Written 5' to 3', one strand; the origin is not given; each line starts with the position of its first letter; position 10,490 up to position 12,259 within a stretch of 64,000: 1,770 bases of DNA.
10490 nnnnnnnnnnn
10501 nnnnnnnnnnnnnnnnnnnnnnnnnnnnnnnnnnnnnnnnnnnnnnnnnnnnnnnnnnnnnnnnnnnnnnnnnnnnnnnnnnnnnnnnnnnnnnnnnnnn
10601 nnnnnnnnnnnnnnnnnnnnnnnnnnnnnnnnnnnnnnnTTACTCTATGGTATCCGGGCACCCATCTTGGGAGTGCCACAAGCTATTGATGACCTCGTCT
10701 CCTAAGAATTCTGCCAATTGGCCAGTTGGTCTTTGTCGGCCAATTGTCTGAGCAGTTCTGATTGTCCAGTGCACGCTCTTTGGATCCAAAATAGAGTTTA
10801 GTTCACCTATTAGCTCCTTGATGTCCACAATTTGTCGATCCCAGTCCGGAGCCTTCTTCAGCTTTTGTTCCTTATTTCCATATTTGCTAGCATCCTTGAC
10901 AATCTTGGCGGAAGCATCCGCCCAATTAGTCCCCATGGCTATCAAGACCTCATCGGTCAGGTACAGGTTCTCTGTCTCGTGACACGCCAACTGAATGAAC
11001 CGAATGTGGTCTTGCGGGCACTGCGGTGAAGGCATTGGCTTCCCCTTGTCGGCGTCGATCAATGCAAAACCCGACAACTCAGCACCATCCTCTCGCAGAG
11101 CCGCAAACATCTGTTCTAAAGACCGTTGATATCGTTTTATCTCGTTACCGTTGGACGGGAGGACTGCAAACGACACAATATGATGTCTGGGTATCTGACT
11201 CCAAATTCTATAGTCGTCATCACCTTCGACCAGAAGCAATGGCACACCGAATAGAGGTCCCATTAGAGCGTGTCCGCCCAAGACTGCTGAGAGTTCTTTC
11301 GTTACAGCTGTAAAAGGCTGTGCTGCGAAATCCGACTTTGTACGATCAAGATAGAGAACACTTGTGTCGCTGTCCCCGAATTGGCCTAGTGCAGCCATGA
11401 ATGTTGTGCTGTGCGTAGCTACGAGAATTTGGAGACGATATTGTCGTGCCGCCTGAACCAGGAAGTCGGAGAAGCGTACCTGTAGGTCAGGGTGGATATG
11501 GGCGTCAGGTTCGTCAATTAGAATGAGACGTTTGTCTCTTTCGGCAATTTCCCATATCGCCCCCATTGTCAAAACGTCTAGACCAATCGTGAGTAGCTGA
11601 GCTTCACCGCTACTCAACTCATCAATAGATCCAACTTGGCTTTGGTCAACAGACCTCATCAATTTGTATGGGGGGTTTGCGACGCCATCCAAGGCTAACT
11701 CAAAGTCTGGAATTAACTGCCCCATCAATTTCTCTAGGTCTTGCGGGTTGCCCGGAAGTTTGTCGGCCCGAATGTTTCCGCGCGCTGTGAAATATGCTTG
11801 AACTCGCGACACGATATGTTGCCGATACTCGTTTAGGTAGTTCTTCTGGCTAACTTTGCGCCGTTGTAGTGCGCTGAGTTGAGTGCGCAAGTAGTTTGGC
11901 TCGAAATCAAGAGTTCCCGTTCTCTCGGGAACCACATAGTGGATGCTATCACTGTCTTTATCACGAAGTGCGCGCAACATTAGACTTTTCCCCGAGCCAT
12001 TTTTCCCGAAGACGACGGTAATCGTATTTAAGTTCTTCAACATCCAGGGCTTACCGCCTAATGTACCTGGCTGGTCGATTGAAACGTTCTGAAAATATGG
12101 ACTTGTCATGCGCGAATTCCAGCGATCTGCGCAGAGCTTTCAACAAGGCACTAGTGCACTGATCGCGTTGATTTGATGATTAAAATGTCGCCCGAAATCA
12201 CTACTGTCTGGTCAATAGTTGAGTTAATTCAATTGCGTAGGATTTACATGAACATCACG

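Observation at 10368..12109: Compact single-polypeptide OLD-family ATPase-TOPRIM (489 aa) with an overlapping small Cys-rich downstream ORF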

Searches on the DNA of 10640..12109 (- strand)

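Call 77: search_dna_similar(query=L081:5965-7479:+, collection=ecoli_genomes, mode=near, max_rows=8)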
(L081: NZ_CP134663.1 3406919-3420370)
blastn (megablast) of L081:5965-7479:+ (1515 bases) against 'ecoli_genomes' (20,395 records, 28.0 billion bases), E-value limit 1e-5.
Records with a match: 28; places in all: 28; records where one place covers at least 80% of the query: 28.
Genomes with a match: 28 of 5426; with a place that covers at least 80% of the query: 28. Places per genome that has any: lowest 1, median 1, highest 1. On chromosomes: 28 places; on plasmids: 0.
Best place of each record, by identity: >=99% 28.
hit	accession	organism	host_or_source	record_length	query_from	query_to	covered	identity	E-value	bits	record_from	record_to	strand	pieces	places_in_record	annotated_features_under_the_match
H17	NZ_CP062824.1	Escherichia coli O169:H41 strain Res13-Lact-PER13-34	Sus scrofa domesticus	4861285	1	1515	100%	100.0%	0e+0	2798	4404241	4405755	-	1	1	AAA family ATPase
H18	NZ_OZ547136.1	Escherichia coli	Homo sapiens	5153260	1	1515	100%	100.0%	0e+0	2798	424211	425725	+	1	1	AAA family ATPase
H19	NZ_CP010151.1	Escherichia coli strain D8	dog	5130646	1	1515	100%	99.9%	0e+0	2793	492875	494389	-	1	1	AAA family ATPase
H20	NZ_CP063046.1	Escherichia coli strain KC-Dl-1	Delphinapterus leucas (Beluga whale)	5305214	1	1515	100%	99.9%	0e+0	2793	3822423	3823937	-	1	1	AAA family ATPase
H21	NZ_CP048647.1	Escherichia coli strain GW-AmxH19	wastewater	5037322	1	1515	100%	99.9%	0e+0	2793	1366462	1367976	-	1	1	AAA family ATPase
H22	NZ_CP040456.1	Escherichia coli strain UPEC132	Homo sapiens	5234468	1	1515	100%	99.9%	0e+0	2793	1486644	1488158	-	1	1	AAA family ATPase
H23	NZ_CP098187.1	Escherichia coli strain Z0117EC0117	Canis lupus familiaris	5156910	1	1515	100%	99.9%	0e+0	2793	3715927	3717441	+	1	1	AAA family ATPase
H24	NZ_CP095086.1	Escherichia coli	Homo sapiens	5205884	1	1515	100%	99.9%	0e+0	2793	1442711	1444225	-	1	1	AAA family ATPase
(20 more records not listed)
